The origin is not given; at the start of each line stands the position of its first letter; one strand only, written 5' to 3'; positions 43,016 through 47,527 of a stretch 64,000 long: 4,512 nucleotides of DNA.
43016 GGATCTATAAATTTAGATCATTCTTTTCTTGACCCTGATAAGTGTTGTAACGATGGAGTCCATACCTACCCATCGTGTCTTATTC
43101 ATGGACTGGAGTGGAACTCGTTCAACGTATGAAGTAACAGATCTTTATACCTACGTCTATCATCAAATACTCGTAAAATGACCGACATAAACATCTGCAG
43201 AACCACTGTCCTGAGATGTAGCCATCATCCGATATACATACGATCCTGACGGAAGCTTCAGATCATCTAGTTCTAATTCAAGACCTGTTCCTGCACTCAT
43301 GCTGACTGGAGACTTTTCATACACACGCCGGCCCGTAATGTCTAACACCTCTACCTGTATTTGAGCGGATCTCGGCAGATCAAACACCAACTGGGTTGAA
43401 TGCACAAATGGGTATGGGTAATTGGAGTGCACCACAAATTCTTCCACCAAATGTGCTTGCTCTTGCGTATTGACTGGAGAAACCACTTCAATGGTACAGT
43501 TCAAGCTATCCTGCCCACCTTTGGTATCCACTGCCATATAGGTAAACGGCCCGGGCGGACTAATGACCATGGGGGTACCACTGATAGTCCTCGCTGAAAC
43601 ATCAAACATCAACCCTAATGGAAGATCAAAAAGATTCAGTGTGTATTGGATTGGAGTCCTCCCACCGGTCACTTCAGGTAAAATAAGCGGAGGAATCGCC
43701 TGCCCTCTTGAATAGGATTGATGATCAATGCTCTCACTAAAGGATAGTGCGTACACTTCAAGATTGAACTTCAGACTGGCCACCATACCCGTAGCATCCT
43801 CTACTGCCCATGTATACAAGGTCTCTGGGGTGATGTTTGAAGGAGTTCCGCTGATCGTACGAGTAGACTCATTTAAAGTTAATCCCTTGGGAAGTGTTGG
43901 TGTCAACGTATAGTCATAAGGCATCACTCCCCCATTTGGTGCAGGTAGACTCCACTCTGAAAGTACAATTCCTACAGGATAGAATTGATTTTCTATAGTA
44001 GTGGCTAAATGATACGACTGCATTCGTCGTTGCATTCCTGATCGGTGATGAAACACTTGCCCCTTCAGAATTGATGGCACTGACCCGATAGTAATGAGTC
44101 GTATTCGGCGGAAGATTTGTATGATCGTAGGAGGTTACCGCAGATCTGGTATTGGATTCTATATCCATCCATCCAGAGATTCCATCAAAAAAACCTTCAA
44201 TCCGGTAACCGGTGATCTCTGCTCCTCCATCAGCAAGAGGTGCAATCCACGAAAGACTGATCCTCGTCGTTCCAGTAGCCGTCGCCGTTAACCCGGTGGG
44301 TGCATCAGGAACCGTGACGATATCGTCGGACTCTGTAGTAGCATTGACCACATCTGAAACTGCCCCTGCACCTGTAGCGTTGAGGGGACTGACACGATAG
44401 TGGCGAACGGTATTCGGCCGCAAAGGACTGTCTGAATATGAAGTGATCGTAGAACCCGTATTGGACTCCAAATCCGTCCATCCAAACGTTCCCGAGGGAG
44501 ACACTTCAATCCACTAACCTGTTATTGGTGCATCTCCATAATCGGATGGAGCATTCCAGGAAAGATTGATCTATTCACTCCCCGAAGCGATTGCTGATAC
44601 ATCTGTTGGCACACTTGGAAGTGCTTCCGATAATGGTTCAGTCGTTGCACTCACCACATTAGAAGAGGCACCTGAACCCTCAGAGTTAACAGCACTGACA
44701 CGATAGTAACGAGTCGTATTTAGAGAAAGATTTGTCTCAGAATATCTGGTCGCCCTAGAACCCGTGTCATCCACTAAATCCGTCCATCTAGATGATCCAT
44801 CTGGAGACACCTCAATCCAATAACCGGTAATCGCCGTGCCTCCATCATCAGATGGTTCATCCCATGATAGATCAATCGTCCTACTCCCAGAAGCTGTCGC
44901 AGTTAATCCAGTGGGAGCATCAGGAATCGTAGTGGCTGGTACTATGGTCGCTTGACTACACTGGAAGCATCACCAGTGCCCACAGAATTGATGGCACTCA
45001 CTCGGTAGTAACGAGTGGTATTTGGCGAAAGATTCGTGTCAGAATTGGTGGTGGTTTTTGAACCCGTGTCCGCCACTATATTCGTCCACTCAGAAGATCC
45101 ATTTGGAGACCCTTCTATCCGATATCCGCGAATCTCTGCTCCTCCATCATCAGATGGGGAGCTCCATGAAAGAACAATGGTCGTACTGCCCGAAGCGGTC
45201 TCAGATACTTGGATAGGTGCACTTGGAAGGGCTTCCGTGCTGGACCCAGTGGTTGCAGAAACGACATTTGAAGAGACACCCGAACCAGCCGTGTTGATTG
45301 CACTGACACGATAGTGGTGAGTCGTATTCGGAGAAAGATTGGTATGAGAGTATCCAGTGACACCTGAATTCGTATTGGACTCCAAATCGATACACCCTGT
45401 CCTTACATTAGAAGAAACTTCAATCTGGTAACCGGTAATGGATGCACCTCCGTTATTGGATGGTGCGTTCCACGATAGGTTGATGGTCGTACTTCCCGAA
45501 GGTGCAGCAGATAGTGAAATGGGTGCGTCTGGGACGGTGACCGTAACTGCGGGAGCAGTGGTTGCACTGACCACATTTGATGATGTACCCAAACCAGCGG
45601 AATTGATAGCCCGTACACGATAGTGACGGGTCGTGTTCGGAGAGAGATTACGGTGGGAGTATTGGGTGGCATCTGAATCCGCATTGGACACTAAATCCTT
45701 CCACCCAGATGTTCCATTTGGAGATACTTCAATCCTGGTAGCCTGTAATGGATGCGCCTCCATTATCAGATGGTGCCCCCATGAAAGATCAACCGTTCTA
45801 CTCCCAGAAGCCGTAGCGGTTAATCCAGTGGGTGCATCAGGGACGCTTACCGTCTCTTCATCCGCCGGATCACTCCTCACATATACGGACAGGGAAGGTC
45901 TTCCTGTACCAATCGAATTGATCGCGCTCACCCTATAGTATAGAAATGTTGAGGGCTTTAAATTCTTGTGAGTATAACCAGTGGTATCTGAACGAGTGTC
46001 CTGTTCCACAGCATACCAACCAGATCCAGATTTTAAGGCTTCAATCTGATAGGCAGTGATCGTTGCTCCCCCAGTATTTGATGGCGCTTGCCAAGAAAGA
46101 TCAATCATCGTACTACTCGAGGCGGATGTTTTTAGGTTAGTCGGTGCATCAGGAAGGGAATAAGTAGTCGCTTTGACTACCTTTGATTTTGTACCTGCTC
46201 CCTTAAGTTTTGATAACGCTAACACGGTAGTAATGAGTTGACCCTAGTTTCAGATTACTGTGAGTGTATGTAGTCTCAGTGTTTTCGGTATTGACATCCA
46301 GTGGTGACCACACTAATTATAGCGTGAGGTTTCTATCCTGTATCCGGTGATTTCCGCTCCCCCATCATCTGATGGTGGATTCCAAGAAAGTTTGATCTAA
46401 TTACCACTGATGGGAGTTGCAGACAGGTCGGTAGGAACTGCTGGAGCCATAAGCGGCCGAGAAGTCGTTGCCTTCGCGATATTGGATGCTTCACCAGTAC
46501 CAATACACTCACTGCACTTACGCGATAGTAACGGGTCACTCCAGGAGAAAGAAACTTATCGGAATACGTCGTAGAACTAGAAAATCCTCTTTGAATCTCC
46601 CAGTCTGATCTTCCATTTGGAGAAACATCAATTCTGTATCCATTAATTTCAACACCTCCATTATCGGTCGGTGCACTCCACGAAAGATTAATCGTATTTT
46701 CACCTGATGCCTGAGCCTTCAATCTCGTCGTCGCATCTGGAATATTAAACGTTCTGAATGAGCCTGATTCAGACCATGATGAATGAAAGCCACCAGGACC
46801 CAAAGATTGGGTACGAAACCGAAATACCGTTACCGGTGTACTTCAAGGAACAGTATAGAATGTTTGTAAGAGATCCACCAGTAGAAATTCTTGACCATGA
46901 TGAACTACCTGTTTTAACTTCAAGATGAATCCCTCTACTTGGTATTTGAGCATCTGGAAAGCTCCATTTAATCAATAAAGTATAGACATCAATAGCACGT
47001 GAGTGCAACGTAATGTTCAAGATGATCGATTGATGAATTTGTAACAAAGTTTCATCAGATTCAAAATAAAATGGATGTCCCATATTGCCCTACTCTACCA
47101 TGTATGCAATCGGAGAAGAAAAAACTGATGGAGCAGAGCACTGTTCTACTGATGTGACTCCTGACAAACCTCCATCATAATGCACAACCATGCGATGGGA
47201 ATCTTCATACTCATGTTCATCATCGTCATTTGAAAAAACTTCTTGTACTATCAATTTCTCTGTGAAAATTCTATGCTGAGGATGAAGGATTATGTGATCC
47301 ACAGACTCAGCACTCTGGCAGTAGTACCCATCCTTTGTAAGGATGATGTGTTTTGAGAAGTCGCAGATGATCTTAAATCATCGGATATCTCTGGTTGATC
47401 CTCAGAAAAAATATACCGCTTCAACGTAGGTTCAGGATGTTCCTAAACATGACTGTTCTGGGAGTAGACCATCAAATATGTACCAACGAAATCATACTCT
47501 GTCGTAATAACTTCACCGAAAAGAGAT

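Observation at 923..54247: Selective decay: nearly every accessory gene is a pseudogene while ~30 core genes are intact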

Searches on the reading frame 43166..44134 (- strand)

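Call 12: search_protein_families(library=pfam, proteins=[window:43166-44134:-], max_evalue=0.01)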
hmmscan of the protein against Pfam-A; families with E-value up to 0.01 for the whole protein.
window:43166-44134:- (323 aa): 2 families
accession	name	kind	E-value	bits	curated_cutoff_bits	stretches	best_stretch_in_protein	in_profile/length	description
PF05345.18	He_PIG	-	7.7e-19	68.4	24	2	65-127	25-95/96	Putative Ig domain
PF18962.6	Por_Secre_tail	-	0.0092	16.7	27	0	239-308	2-67/75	Secretion system C-terminal sorting domain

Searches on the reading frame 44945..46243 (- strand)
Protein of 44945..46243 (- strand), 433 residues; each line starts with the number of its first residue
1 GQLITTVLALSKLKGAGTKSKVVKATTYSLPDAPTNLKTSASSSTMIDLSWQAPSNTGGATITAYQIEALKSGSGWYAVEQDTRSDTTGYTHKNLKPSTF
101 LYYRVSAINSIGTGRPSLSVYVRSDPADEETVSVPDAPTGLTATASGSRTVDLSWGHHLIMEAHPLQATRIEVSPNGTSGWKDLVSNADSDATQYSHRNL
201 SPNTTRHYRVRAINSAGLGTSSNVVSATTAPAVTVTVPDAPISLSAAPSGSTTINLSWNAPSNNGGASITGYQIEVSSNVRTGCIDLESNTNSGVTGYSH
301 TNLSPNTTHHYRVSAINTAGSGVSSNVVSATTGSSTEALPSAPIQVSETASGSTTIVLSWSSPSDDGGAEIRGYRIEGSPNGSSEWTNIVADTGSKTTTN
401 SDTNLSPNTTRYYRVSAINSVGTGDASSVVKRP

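Call 12: search_protein_families(library=pfam, proteins=[window:44945-46243:-], max_evalue=0.01)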
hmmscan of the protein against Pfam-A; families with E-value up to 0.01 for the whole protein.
window:44945-46243:- (433 aa): 9 families
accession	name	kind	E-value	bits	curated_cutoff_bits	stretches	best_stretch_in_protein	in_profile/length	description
PF00041.27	fn3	-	1.8e-44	150.3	25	4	32-122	1-83/84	Fibronectin type III domain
PF25059.1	FN3_DSCAM-DSCAML_C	-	3.1e-21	75.9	39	3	251-332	3-81/89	DSCAM/DSCAML C-terminal Fn3-like domain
PF25788.1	Ig_Rha78A_N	-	1.2e-20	74.1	27.4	3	251-333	17-102/105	Rha78A-like, N-terminal immunoglobulin domain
PF16656.11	Pur_ac_phosph_N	-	3e-13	50.6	30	2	244-332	6-93/93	Purple acid Phosphatase, N-terminal domain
PF22633.2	F5_F8_type_C_2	-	1.7e-09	38.6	27.8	1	355-415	34-91/91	NedA-like, galactose-binding domain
PF24489.1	Ig_J_second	-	2.3e-05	24.8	27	0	396-424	56-84/105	Tip attachment protein J second Ig-like domain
PF14292.12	SusE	-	2.6e-05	24.8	25.2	0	31-95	19-84/106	SusE outer membrane protein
PF13681.11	PilX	-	0.00018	22.4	27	0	38-115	5-75/89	Type IV pilus assembly protein PilX C-term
PF25519.1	ILCR1_N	-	0.00067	20.1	27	0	45-69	68-92/164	ILCR1 N-terminal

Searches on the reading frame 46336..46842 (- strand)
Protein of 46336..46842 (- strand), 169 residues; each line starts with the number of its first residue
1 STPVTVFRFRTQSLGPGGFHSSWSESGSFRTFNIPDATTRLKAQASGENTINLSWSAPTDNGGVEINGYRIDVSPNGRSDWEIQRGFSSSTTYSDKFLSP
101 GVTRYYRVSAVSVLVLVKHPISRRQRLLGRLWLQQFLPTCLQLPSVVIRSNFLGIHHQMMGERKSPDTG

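Call 12: search_protein_families(library=pfam, proteins=[window:46336-46842:-], max_evalue=0.01)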
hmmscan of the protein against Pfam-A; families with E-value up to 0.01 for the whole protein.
window:46336-46842:- (169 aa): 2 families
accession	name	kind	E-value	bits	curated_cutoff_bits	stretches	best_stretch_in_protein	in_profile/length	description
PF00041.27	fn3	-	9.9e-07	29.3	25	1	39-112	4-70/84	Fibronectin type III domain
PF25788.1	Ig_Rha78A_N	-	0.00094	19.8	27.4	1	47-110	16-83/105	Rha78A-like, N-terminal immunoglobulin domain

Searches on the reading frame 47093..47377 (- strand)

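Call 12: search_protein_families(library=pfam, proteins=[window:47093-47377:-], max_evalue=0.01)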
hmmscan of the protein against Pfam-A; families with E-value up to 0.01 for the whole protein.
window:47093-47377:- (95 aa): 1 family
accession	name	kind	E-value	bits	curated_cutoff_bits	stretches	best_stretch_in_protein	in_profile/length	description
PF20590.3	DUF6791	-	0.0051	17.4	25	1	9-77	55-123/149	Domain of unknown function (DUF6791)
